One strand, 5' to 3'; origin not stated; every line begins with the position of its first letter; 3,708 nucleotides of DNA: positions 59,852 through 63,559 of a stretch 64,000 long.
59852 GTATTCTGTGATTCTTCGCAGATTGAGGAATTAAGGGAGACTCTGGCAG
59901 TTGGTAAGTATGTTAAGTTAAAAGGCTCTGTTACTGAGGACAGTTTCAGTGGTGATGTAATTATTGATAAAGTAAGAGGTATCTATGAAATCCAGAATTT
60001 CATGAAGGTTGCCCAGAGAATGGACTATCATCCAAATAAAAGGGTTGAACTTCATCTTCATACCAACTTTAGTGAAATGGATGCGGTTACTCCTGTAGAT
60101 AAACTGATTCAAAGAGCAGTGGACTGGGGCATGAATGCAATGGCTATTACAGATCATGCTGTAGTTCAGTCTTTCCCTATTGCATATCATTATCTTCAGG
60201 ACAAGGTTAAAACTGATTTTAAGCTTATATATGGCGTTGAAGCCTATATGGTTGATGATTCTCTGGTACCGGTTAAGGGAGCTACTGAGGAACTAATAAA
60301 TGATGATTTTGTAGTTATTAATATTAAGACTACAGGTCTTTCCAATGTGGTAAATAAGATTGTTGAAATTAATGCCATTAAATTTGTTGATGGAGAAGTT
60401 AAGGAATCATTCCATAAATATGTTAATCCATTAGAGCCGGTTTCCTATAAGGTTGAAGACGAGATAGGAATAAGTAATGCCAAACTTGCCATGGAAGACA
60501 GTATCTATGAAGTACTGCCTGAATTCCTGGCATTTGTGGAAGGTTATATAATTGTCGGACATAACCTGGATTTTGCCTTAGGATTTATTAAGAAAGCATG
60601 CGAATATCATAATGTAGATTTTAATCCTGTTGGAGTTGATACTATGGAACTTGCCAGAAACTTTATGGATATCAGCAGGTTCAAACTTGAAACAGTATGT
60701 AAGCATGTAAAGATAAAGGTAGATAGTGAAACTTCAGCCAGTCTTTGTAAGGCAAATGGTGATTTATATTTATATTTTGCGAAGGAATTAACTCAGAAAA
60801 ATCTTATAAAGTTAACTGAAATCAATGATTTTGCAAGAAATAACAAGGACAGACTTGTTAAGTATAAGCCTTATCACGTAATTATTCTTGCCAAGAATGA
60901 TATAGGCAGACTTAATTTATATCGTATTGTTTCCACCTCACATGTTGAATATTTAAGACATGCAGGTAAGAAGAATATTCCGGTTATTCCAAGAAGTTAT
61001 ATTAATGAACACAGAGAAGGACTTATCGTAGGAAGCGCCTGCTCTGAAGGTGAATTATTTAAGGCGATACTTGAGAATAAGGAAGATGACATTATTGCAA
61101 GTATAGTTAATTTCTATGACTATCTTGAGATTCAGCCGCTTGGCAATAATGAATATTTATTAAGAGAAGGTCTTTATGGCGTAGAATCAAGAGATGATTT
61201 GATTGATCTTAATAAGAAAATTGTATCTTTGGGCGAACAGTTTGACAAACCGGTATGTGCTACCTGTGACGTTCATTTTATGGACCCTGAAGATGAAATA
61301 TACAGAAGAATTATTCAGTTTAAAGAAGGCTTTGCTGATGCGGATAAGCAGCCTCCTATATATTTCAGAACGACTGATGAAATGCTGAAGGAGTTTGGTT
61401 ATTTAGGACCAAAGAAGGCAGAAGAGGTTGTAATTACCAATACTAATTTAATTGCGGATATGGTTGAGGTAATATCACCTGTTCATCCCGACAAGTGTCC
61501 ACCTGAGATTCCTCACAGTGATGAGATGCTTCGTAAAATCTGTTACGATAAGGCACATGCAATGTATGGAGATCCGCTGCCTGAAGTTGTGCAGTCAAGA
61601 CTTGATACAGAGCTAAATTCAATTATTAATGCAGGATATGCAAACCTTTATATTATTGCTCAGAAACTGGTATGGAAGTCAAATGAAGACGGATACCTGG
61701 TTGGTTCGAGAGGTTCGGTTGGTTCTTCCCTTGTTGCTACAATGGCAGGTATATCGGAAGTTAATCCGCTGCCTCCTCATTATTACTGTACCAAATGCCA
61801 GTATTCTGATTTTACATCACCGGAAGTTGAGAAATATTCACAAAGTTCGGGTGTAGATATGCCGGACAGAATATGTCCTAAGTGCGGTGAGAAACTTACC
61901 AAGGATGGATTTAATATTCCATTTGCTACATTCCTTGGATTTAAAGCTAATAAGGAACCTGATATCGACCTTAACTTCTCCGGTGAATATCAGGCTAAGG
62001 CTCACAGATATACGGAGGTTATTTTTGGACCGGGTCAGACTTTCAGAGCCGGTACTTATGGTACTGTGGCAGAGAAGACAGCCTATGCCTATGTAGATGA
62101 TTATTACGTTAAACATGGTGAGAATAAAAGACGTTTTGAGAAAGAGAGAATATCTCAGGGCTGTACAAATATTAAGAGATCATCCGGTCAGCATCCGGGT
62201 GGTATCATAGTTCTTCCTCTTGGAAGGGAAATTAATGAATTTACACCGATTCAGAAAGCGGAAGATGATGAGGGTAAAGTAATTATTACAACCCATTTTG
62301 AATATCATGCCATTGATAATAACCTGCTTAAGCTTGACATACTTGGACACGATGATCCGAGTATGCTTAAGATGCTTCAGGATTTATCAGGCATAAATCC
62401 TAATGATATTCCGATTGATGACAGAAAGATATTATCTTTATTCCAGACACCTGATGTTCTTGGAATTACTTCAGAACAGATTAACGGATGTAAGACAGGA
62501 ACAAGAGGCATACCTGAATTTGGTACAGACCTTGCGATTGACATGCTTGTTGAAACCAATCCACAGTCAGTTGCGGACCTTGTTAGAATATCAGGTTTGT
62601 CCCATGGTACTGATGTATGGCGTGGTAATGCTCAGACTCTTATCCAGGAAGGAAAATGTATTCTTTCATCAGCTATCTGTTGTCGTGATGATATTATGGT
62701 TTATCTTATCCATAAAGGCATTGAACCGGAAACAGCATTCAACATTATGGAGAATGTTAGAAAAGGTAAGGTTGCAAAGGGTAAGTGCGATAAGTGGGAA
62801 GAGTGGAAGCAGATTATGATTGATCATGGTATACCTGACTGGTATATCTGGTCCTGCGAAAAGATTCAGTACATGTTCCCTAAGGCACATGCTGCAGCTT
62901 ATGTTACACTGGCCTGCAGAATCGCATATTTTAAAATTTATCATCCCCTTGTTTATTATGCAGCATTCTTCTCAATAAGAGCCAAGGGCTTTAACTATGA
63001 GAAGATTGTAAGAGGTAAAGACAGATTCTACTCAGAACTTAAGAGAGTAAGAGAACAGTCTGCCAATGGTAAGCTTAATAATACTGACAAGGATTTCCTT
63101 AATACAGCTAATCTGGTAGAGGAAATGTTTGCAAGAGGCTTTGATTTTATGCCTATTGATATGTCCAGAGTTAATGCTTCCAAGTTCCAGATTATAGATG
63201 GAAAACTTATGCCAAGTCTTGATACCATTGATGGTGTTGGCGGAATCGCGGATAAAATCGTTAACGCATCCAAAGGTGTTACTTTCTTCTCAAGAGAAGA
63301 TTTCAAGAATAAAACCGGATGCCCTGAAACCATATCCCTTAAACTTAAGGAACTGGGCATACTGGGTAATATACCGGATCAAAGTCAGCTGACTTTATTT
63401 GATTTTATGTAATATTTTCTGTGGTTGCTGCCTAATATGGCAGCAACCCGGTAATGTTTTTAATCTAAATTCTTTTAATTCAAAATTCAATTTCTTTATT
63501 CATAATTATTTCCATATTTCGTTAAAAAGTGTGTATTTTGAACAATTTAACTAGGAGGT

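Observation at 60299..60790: Replicative PolC with a catalytically dead proofreading exonuclease but intact PHP metal site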

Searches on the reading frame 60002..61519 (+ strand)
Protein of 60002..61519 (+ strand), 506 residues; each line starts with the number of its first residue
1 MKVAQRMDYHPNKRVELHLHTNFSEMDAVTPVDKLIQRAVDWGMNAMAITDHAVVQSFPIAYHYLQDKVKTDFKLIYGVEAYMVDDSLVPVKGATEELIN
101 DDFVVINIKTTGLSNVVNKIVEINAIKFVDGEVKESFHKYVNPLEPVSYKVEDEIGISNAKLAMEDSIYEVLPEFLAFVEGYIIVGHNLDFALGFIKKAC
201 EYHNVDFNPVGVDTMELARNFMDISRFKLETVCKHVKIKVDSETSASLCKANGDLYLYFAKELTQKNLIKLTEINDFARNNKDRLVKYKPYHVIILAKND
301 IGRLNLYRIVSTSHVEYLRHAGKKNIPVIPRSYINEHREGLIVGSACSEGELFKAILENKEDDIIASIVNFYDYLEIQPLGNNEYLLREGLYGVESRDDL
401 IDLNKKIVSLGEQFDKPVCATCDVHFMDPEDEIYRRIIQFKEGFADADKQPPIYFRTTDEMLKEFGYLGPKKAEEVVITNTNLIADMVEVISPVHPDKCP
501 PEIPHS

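Call 48: predict_structure(alignment_id=A1)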
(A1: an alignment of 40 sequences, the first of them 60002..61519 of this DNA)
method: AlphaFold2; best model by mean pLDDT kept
length: 506 residues; sequences in the alignment: 40
mean_pLDDT: 91.4   pTM: 0.88
mean pLDDT of the five models: 91.4, 90.4, 90.1, 89.6, 86.9
residues with pLDDT >= 90: 369; 70-90: 119; 50-70: 16; < 50: 2
segments of 3 or more residues with pLDDT < 50: none
pLDDT, mean of each block of 10 residues (from residue 1): 75 96 84 95 96 92 88 94 93 85 95 90 96 95 90 86 94 96 94 93 90 94 87 92 81 96 94 90 90 97 96 92 85 97 95 93 95 97 86 87 97 98 92 89 84 94 98 98 97 76 61
secondary structure, 60 per line:
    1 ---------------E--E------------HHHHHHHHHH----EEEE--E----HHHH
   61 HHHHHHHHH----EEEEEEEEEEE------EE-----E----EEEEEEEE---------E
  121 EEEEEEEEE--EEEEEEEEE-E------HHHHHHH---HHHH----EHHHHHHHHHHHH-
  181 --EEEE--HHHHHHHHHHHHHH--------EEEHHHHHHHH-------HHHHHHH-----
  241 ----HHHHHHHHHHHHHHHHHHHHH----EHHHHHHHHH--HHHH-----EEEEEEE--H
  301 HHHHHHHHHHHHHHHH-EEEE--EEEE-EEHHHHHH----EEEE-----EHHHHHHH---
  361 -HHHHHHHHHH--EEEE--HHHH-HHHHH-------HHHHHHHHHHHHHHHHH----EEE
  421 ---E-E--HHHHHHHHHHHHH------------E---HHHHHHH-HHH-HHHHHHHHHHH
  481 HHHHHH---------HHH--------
elements in order: H32-41 E46-49 H57-69 E74-84 E103-110 E120-129 E132-140 H149-155 H159-162 H168-179 E183-186 H189-202 E211-213 H214-221 H229-235 H245-265 H271-279 H282-285 E291-297 H300-316 E318-321 E324-327 H331-336 E341-344 H351-357 H362-371 E374-377 H380-383 H385-389 H397-413 E418-420 H429-441 H458-464 H470-486

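Call 52: fold_search(model_id=the predicted structure, library=pdb)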
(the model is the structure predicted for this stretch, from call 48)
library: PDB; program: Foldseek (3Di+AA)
matches with E <= 10: 778; with E <= 0.001: 293
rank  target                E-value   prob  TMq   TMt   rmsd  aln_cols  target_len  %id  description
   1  9qrn_A                2.9e-47  1.00  0.87  0.41   3.2       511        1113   36  DNA polymerase without DNA or inhibitor (released 2025-09-24)
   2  9qpc_A                3.9e-47  1.00  0.88  0.38   3.2       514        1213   36  DNA polymerase with inhibitor (released 2025-09-24)
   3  9qrl_A                9.6e-41  1.00  0.81  0.39   3.6       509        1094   35  DNA polymerase with inhibitor #2 (released 2025-09-24)
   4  3f2b_A                2.1e-24  1.00  0.51  0.26   2.6       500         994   27  DNA Polymerase PolC from Geobacillus kaustophilus complex with DNA, dGTP, Mg and Zn (released 2009-01-20)
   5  3f2c_A                9.5e-24  1.00  0.51  0.26   2.2       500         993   26  DNA Polymerase PolC from Geobacillus kaustophilus complex with DNA, dGTP and Mn (released 2009-01-20)
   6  7pu7_A                6.3e-13  1.00  0.44  0.21   7.2       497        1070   14  DNA polymerase from M. tuberculosis (released 2022-02-23)
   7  2p1j_B                1.8e-12  1.00  0.27  0.76  11.7       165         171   30  Crystal structure of a polC-type DNA polymerase III exonuclease domain from Thermotoga maritima (released 2007-03-20)
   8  4jom                  3.8e-12  1.00  0.43  0.25   6.6       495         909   15  Structure of E. coli Pol III 3mPHP mutant (released 2013-05-29)
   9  8h18                  5.1e-12  1.00  0.28  0.75   4.9       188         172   26  Crystal structure of DnaQ domain of Streptococcus thermophilus strain DGCC 7710 (released 2023-09-13)
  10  3e0d_A                5.7e-12  1.00  0.44  0.20   6.2       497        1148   15  Insights into the Replisome from the Crystral Structure of the Ternary Complex of the Eubacterial DNA Polymerase III a (released 2008-09-23)
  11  2p1j_A                6.4e-12  1.00  0.27  0.81   9.5       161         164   30  Crystal structure of a polC-type DNA polymerase III exonuclease domain from Thermotoga maritima (released 2007-03-20)
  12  2hnh                  6.4e-12  1.00  0.44  0.25   7.5       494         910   15  Crystal structure of the catalytic alpha subunit of E. coli replicative DNA polymerase III (released 2006-09-19)
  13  8h2f                  6.8e-12  1.00  0.28  0.76   3.9       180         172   26  Crystal structure of DnaQ domain in complex witn TMP of Streptococcus thermophilus strain DGCC 7710 (released 2023-09-13)
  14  5fkw_A                1.1e-11  1.00  0.42  0.24   7.0       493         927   15  cryo-EM structure of the E. coli replicative DNA polymerase complex bound to DNA (DNA polymerase III alpha, beta, epsi (released 2015-11-25)
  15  2hpi                  1.4e-11  1.00  0.44  0.20   6.3       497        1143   15  Eubacterial and Eukaryotic Replicative DNA Polymerases are not Homologous: X-ray Structure of DNA Polymerase III (released 2006-09-19)
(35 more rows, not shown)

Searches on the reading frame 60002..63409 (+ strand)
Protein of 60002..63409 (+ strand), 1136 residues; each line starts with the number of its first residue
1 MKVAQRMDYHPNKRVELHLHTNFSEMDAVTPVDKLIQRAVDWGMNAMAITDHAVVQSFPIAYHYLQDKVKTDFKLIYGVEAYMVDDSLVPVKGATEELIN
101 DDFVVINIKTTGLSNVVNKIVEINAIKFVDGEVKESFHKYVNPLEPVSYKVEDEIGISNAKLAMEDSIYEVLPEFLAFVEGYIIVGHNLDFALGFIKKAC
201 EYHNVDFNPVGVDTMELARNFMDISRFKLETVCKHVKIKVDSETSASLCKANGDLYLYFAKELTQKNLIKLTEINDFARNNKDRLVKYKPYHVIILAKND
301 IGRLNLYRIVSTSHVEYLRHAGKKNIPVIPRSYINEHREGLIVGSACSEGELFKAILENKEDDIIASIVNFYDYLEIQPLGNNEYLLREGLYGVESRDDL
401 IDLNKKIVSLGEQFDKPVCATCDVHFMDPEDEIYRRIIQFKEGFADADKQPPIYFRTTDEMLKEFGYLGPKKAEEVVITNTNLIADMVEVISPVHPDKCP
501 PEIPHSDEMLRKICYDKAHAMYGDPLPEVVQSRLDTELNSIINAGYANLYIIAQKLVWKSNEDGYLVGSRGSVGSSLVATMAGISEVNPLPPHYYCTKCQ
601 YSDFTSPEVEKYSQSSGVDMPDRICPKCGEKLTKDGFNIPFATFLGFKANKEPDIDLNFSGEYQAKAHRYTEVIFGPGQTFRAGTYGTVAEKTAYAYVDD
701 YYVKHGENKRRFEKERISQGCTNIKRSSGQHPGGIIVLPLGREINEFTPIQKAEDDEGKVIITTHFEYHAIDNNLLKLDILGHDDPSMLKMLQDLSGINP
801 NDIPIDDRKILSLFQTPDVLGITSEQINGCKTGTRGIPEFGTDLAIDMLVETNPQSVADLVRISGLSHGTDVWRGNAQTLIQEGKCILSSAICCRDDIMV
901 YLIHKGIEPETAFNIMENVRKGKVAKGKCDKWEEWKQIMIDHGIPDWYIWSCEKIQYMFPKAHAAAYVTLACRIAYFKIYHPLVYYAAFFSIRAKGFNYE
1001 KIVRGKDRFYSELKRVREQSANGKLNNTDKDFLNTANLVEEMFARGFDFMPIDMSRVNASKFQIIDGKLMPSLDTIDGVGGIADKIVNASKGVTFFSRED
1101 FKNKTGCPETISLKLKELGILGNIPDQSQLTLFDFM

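Call 44: search_protein_representatives(protein=window:60002-63409:+)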
Query: 1136 residues. Proteins with E-value up to 0.001 (for the whole library): 23150; up to 1e-10: 8701; up to 1e-30: 1830. The best 150 are listed.
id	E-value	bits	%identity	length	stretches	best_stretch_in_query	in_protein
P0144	0.0e+00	1302.8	59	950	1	185-1135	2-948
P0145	0.0e+00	1257.8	52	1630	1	6-1133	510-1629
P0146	0.0e+00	1150.4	57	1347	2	283-1135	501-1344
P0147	0.0e+00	1143.5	48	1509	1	2-1133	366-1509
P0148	0.0e+00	1080.4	47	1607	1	5-1133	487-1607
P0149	0.0e+00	1069.8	54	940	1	210-1135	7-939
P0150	0.0e+00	1055.5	45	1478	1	4-1133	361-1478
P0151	0.0e+00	1051.4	46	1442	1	4-1133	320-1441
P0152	0.0e+00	1045.3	47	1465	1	5-1131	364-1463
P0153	0.0e+00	1037.2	45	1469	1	5-1133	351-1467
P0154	0.0e+00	1021.1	46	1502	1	5-1133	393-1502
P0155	0.0e+00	1019.2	45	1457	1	5-1135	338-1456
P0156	0.0e+00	1011.9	45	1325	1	8-1135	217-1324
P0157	1.6e-298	1009.8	45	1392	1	11-1133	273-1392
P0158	1.9e-297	1006.3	46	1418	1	4-1135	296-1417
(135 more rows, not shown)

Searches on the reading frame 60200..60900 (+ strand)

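Call 6: search_solved_structures(query=window:60200-60900:+, max_evalue=1, show_alignments=4)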
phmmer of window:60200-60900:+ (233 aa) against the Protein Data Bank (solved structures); distinct sequences matched with E-value up to 1: 11.
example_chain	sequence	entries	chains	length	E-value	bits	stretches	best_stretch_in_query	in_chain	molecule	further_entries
9qpc_A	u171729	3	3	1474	3.3e-28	102.4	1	4-233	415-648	DNA polymerase III PolC-type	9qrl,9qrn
2p1j_A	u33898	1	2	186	2.8e-21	79.7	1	36-170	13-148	DNA polymerase III polC-type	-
8h18_A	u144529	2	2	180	4.2e-11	46.4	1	36-137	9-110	DnaQ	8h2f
1j53_A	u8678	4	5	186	1.3e-06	31.7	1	38-175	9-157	DNA polymerase III, epsilon chain | DNA polymerase III epsilon subunit | DNA POLYMERASE III SUBUNIT EPSILON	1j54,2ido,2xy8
2gui_A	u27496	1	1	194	1.4e-06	31.6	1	38-175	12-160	DNA polymerase III epsilon subunit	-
5fku_D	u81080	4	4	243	2.7e-06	30.7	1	38-175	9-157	DNA POLYMERASE III SUBUNIT EPSILON | DNA POLYMERASE III EPSILON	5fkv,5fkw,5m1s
8zef_A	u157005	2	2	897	7.9e-06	29.2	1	37-153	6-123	3'-5' exonuclease DinG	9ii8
8fyc_K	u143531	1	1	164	0.0014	21.9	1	37-142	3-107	DEDDh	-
8fy9_A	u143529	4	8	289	0.0039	20.4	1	37-142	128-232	Cas2-DEDDh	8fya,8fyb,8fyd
7y5e_OL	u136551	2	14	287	0.17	15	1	12-124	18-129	Oxygen-evolving enhancer protein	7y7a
4fzx_C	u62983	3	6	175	0.29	14.3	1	40-126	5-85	Exodeoxyribonuclease 10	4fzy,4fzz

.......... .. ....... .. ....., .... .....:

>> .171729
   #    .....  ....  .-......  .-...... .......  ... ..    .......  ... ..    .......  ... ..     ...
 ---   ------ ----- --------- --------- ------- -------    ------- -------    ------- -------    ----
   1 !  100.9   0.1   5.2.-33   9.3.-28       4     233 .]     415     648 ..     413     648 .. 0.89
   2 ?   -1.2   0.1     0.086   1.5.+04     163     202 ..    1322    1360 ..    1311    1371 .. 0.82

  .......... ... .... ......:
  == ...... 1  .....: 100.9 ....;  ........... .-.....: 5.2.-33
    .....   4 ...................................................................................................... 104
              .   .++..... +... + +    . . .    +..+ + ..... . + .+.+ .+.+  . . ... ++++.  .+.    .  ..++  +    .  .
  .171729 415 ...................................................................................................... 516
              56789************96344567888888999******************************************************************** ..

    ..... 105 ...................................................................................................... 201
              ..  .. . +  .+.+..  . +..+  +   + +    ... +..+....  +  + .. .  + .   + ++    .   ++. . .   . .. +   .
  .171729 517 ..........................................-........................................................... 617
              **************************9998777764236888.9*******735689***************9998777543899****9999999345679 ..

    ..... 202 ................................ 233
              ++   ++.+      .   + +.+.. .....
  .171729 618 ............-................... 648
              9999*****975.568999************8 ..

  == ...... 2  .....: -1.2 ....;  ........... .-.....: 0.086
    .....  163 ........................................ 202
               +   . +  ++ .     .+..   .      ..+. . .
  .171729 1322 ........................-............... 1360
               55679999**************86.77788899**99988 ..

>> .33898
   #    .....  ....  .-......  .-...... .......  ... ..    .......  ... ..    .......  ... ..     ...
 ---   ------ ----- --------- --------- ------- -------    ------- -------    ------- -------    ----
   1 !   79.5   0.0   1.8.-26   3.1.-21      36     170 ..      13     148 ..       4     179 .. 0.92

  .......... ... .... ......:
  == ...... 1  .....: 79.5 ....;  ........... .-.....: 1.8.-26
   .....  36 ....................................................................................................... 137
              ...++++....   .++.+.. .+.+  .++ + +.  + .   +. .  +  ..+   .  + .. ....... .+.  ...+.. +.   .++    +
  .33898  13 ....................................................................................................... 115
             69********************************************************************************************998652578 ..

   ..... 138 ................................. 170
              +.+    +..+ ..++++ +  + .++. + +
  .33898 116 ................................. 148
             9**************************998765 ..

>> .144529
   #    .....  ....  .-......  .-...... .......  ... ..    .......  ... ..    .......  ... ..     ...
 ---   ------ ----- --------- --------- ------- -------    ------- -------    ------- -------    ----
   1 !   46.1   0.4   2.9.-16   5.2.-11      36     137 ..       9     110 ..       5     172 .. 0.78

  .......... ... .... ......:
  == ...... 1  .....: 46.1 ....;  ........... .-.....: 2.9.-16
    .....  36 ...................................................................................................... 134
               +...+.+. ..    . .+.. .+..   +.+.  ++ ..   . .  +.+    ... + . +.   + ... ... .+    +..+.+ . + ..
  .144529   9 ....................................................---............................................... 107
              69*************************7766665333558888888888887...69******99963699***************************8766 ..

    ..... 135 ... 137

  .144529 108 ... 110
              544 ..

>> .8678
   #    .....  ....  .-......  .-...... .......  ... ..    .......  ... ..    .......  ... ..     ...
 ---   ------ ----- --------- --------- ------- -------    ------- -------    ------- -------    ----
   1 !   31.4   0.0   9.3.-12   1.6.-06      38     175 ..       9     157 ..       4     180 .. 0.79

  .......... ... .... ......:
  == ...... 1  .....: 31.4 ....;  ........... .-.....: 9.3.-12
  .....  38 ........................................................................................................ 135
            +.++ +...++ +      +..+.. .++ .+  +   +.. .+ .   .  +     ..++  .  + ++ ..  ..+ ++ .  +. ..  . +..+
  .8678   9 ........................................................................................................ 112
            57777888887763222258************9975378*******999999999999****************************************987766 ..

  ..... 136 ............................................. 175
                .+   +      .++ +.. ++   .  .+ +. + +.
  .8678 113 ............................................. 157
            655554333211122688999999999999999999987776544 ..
